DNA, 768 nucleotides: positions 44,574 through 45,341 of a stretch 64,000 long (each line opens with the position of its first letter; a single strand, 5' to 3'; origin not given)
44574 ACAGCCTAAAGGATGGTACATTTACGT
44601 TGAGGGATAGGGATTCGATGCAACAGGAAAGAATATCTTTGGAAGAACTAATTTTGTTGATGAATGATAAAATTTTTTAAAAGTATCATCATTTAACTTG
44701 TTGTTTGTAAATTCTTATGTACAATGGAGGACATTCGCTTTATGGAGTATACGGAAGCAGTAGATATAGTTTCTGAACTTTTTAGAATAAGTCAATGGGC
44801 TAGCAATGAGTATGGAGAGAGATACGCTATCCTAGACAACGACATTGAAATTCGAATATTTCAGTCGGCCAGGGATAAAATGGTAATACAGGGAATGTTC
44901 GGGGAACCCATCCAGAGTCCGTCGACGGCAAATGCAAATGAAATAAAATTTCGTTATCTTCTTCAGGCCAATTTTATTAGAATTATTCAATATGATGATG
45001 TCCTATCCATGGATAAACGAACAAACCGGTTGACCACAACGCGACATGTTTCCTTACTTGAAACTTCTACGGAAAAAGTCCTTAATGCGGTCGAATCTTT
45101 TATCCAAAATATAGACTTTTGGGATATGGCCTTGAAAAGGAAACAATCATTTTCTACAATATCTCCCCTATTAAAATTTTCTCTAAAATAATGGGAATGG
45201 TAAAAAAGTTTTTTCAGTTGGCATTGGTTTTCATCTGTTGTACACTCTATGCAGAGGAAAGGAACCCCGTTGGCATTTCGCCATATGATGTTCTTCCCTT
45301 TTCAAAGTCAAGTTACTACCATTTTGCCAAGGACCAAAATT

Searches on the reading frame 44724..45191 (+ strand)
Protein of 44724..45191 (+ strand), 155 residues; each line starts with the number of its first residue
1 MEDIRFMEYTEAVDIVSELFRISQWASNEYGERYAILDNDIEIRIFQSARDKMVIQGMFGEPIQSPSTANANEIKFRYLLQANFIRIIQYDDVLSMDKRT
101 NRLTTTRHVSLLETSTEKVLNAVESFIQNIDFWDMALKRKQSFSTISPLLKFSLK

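Call 6: search_protein_families(library=pfam, proteins=[window:44724-45191:+], max_evalue=0.01)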
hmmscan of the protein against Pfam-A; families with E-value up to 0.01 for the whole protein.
window:44724-45191:+ (155 aa): 1 family
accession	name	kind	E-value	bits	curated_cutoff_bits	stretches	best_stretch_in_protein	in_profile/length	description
PF05932.18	CesT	-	0.00011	22.7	22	1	38-133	28-118/119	Tir chaperone protein (CesT) family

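Call 7: search_protein_families(library=ncbifam, proteins=[window:44724-45191:+], max_evalue=0.01)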
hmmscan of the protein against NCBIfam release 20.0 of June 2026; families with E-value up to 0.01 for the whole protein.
window:44724-45191:+ (155 aa): 0 families
